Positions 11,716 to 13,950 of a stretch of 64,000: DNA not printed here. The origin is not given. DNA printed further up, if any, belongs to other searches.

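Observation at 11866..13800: Snapalysin-like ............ motif placed ~35 aa from the C-terminus of a 644-aa secreted beta-rich protein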

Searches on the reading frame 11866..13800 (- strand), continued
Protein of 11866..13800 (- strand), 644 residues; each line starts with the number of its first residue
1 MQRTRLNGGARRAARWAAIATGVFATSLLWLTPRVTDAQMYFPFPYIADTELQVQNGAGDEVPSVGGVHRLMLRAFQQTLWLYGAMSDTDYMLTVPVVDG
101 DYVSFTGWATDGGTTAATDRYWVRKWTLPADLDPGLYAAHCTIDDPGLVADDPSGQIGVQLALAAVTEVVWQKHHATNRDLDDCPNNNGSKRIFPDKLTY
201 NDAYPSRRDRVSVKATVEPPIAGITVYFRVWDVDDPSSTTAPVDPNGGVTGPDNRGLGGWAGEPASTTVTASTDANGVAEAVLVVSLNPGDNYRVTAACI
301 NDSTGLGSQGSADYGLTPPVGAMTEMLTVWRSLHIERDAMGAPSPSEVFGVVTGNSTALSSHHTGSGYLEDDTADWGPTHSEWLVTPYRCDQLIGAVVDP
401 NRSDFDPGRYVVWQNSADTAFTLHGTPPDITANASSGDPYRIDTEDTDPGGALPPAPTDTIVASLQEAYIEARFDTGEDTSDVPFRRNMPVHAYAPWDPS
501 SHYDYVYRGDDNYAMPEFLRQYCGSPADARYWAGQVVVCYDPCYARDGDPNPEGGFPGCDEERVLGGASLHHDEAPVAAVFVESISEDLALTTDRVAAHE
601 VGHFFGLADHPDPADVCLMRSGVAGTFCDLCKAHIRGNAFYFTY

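Call 33: search_solved_structures(query=A3, max_evalue=10, show_alignments=4)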
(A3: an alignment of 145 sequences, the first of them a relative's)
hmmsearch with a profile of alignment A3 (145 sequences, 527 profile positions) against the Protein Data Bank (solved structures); distinct sequences matched with E-value up to 10: 123 (the best 60 are shown).
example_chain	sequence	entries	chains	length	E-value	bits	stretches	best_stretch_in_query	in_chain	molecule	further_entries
3zvs_A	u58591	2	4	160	0.003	19.7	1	451-508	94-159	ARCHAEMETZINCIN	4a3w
4axq_A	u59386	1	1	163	0.0031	19.6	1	451-508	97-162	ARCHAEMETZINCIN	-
4wk7_A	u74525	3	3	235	0.0032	19.6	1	419-486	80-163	A disintegrin and metalloproteinase with thrombospondin motifs 4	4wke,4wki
4on1_A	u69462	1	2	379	0.0073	18.4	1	422-501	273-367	Putative metalloprotease II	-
1c7k_A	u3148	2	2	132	0.011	17.9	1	441-491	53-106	ZINC ENDOPROTEASE | ZINC PROTEASE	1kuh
4hx3_A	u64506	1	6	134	0.011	17.8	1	441-491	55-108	Extracellular small neutral protease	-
3e11_A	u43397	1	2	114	0.014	17.5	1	440-484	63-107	predicted zincin-like metalloprotease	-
3b8z_A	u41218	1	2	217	0.021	17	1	465-490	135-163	protein ADAMTS-5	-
3ljt_A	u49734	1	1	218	0.021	16.9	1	465-490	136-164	A disintegrin and metalloproteinase with thrombospondin motifs 5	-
3hy7_A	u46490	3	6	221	0.021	16.9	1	465-490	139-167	A disintegrin and metalloproteinase with thrombospondin motifs 5 | Catalytic Domain of ADAMTS-5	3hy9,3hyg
6yjm_A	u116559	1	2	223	0.022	16.9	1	465-490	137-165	A disintegrin and metalloproteinase with thrombospondin motifs 5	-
1r54_A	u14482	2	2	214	0.031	16.4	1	465-508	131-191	ADAM 33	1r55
1os2_A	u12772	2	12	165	0.033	16.3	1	468-510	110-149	Macrophage metalloelastase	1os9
2wo8_A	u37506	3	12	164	0.034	16.2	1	469-510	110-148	MACROPHAGE METALLOELASTASE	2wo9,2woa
1ros_A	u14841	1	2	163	0.034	16.2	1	469-510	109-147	Macrophage metalloelastase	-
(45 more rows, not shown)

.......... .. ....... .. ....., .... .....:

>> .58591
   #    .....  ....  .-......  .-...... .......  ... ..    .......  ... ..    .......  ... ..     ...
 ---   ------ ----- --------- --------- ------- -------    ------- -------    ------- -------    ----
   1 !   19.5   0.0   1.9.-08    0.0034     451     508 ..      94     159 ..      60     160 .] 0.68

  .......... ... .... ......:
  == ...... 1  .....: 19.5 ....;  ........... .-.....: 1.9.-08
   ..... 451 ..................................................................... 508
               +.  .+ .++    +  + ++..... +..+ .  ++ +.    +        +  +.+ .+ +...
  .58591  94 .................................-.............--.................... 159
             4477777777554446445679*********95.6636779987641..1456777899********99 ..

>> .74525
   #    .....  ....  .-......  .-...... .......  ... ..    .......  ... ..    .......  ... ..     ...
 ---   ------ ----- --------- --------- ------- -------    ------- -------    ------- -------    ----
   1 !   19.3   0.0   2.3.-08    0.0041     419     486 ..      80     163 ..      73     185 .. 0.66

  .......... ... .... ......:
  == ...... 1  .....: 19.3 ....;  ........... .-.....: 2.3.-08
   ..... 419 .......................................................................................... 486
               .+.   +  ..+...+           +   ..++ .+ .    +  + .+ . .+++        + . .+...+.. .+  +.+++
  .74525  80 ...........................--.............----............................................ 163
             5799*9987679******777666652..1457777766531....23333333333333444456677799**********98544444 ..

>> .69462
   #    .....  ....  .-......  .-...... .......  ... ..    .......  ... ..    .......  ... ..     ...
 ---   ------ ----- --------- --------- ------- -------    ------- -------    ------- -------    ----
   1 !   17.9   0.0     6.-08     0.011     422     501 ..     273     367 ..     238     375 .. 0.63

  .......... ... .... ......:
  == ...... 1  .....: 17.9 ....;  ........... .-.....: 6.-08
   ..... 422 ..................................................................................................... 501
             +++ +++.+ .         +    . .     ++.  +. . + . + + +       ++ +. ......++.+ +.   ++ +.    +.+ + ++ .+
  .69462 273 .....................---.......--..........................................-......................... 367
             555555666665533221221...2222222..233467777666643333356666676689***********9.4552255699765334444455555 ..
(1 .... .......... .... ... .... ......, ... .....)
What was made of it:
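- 11869..12825 (-): Residues ~326-644: metzincin-like catalytic domain. Predicted order: strand β1 (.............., 327-340), poorly modelled insertion (~345-455), backing helix (459-466), strands (470-474, 531-539, 567-570, 577-581), active-site helix (593-605), Met-containing loop, C-terminal helix (629-643). The profile-versus-PDB hits are all metzincin-clan zincins (call 33).
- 11893..11895 (-): R636, the near-invariant Arg of the C-terminal helix. It aligns with the terminal KIR of archaemetzincin (call 33).
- Closest known: Archaemetzincin. Same: The alignment runs from β5 through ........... and C-x-M to a chain-terminal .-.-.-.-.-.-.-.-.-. (call 33).
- The ADAMTS-4 and fragilysin-like alignments extend ~50 residues upstream of HExxH (call 33). 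With the family profile, archaemetzincin, ADAMTS and fragilysin-like proteins score as well or better (call 33).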

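Call 37: find_encoding_contigs(protein=P0009, flank=8000, max_places=2)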
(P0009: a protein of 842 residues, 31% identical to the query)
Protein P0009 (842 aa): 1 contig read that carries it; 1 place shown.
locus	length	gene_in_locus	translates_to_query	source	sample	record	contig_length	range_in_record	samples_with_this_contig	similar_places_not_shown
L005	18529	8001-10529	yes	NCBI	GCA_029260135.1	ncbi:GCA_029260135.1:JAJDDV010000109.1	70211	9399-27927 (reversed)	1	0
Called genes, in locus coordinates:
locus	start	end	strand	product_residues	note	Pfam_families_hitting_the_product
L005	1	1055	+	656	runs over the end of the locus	PF01935:DUF87, PF10412:TrwB_AAD_bind (faint)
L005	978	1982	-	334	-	-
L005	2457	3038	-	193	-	PF08281:Sigma70_r4_2 (weak)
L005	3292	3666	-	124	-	-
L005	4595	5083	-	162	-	-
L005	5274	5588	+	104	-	-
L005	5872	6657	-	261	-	-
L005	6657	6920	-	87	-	-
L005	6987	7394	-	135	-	-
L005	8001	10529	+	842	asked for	-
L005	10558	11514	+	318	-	-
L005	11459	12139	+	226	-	-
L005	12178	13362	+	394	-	-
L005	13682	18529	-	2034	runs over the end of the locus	PF01400:Astacin, PF02415:Chlam_PMP (faint), PF14312:FG-GAP_2, PF13229:Beta_helix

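Call 38: find_encoding_contigs(protein=P0006, flank=8000, max_places=2)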
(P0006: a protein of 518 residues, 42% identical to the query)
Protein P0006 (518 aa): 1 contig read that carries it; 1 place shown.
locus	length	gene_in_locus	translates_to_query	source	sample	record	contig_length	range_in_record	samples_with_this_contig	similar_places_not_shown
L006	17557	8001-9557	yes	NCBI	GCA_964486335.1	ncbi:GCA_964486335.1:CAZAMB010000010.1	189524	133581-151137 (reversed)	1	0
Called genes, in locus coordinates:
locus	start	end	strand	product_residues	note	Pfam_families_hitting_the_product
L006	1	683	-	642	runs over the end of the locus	-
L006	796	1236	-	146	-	PF13828:DUF4190 (weak)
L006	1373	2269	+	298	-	PF01557:FAA_hydrolase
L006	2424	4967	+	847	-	PF00526:Dicty_CTDC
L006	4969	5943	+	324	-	-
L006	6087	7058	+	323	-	-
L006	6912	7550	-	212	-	-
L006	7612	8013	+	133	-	-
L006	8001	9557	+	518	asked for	-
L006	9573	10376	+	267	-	-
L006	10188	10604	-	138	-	-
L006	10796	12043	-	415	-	PF02812:ELFV_dehydrog_N, PF00208:ELFV_dehydrog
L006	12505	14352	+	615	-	PF00999:Na_H_Exchanger, PF02254:TrkA_N (weak)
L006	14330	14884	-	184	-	PF04608:PgpA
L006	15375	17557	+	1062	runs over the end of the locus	PF07610:DUF1573, PF22544:HYDIN_VesB_CFA65-like_Ig, PF00578:AhpC-TSA, PF08534:Redoxin, PF13905:Thioredoxin_8, PF00578:AhpC-TSA, PF08534:Redoxin, PF00578:AhpC-TSA, +11 more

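Call 44: search_protein_families(library=pfam, alignment_id=A2, max_evalue=0.1)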
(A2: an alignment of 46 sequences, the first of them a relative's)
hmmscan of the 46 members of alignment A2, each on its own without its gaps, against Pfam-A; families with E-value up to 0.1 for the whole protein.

A. member 1, P0001 (644 aa): 2 families
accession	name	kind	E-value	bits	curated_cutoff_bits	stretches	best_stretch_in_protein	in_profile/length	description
PF02031.22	Peptidase_M7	-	0.013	16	25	1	592-628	77-113/133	Streptomyces extracellular neutral proteinase (M7) family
PF00413.30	Peptidase_M10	-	0.018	15.3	24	1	466-613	48-128/159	Matrixin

B. families by the number of members that match (of 46 scanned): 21 families
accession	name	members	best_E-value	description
PF13688.12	Reprolysin_5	14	1.2e-06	Metallo-peptidase family M12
PF13582.12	Reprolysin_3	12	4.9e-06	Metallo-peptidase family M12B Reprolysin-like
PF13583.11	Reprolysin_4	12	0.00017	Metallo-peptidase family M12B Reprolysin-like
PF00413.30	Peptidase_M10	7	0.0041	Matrixin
PF13574.12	Reprolysin_2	5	0.00017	Metallo-peptidase family M12B Reprolysin-like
PF00526.23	Dicty_CTDC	4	2.7e-09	Dictyostelium (slime mold) repeat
PF12044.14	Metallopep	4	0.00027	Putative peptidase family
PF16313.11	DUF4953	3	0.00019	Met-zincin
PF02031.22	Peptidase_M7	2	0.012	Streptomyces extracellular neutral proteinase (M7) family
PF10462.15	Peptidase_M66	2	0.039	Peptidase M66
PF02369.22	Big_1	2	0.064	Bacterial Ig-like domain (group 1)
PF05572.19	Peptidase_M43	1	0.0048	Pregnancy-associated plasma protein-A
PF00801.26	PKD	1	0.023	PKD domain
PF22349.1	Fervidolysin_SD2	1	0.023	Fervidolysin, second beta-sandwich domain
PF05345.18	He_PIG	1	0.041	Putative Ig domain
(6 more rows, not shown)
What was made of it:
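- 13327..13686 (-): Residues 39-158: clade-specific N-terminal region of unknown fold. N-terminal regions vary across the family and include Dicty_CTDC, Big_1 and PKD domains (call 44).
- On Matrixin (M10, PF00413) and reprolysin/adamalysin (M12B, PF13688, PF13582): Some relatives reach E 1.2e-6 for Reprolysin_5 (call 44).
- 14 of 46 members give weak Reprolysin_5 hits, best E 1.2e-6 (call 44).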

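Call 46: find_related_loci(query=A2, collection=genome_contigs, flank=6000)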
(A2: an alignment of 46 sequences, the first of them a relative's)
Query A2 (644 aa) in genome_contigs; peptide patterns used: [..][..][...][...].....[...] (x = any residue, [..] = any of these).
78 stretches matched a pattern; 57 encode a relative of the query (tblastn E <= 1e-3); 55 distinct loci.
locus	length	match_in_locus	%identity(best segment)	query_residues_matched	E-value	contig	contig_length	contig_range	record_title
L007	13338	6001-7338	31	166-627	1e-36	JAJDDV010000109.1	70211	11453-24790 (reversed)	MAG: Phycisphaerae bacterium isolate OFTM174 OFTM174_108, whole genome shotgun sequence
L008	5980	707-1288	41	161-347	1e-35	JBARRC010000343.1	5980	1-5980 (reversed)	MAG: Phycisphaerae bacterium isolate MFD13433_ilm_asm_bin31 k127_14588, whole genome shotgun sequence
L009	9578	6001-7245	31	165-605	8e-35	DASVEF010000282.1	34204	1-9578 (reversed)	MAG TPA_asm: Thermoanaerobaculia bacterium isolate SMAG_U2053 k141_128120, whole genome shotgun sequence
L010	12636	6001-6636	41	156-360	3e-34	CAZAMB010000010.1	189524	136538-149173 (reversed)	MAG TPA_asm: uncultured Phycisphaera sp. isolate SRP323723_co1_85 genome assembly, contig: NODE_50_length_189524_cov_14.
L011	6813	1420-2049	41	143-347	7e-34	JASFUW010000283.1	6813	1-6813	MAG: Phycisphaerae bacterium isolate D1105M12metaG_Bin_242 D1105M12metaG_FD_scaffold_1489_c1, whole genome shotgun seque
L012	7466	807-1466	40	159-375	8e-34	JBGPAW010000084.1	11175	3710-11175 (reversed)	MAG: Phycisphaerae bacterium isolate OBJ_0618_130150_12 k141_5793839_length_11175_cov_10.0000, whole genome shotgun sequ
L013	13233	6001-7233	29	181-612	6e-32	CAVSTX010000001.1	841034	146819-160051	MAG: Pyrinomonadaceae bacterium isolate MFD09212.bin.1.129 genome assembly, contig: contig_18025, whole genome shotgun s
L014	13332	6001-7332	31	159-607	2e-31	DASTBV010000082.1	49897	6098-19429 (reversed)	MAG TPA_asm: Vicinamibacterales bacterium isolate SMAG_U775 k141_621002, whole genome shotgun sequence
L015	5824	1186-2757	33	133-615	3e-31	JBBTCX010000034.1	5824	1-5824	MAG: Planctomycetota bacterium isolate H41-bin234_1 H41_bin234_1_000000000034, whole genome shotgun sequence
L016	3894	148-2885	43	189-344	3e-30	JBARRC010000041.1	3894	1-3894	MAG: Phycisphaerae bacterium isolate MFD13433_ilm_asm_bin31 k127_1802, whole genome shotgun sequence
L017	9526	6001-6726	38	158-374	4e-36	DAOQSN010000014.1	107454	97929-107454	MAG TPA_asm: Phycisphaerae bacterium isolate AMR_MDS_1165 NODE_209_length_107454_cov_10.991974, whole genome shotgun seq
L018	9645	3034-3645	38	161-344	2e-29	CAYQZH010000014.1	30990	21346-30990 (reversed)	MAG TPA_asm: uncultured Phycisphaera sp. isolate SRP119689_co1_320 genome assembly, contig: NODE_1804_length_30990_cov_6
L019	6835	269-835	39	178-355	2e-29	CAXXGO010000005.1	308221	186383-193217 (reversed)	MAG: Phycisphaerae bacterium isolate c853687f-fc16-43d1-893a-c6280bf959b9 genome assembly, contig: contig_5, whole genom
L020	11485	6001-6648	36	159-364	2e-27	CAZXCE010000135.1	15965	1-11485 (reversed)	MAG TPA_asm: uncultured Clostridia bacterium isolate SRP287051_co1_196 genome assembly, contig: NODE_4989_length_15965_c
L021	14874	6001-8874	28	178-612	7e-26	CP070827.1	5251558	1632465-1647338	MAG: Phycisphaerales bacterium isolate bin11 chromosome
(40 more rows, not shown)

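Call 60: list_cluster_members(proteins=[P0001, P0009, P0029])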
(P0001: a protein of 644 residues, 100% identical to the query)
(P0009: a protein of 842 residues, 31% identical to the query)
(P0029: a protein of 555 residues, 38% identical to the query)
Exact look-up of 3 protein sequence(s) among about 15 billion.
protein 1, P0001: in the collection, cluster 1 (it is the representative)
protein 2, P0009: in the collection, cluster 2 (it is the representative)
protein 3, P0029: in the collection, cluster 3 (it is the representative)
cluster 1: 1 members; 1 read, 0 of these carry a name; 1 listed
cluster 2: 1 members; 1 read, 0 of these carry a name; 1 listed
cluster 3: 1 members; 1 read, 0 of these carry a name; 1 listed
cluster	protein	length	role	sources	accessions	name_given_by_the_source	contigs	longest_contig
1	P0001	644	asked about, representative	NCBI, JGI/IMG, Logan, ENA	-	-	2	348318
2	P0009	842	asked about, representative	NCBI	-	-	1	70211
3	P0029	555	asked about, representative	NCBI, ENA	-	-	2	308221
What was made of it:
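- Tried and rejected: Cluster look-up gave no names or accessions (call 60).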

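Call 65: search_protein_families(library=padloc, proteins=[window:11866-13800:-], max_evalue=0.01)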
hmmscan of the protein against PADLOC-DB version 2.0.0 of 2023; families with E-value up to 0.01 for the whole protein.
window:11866-13800:- (644 aa): 0 families
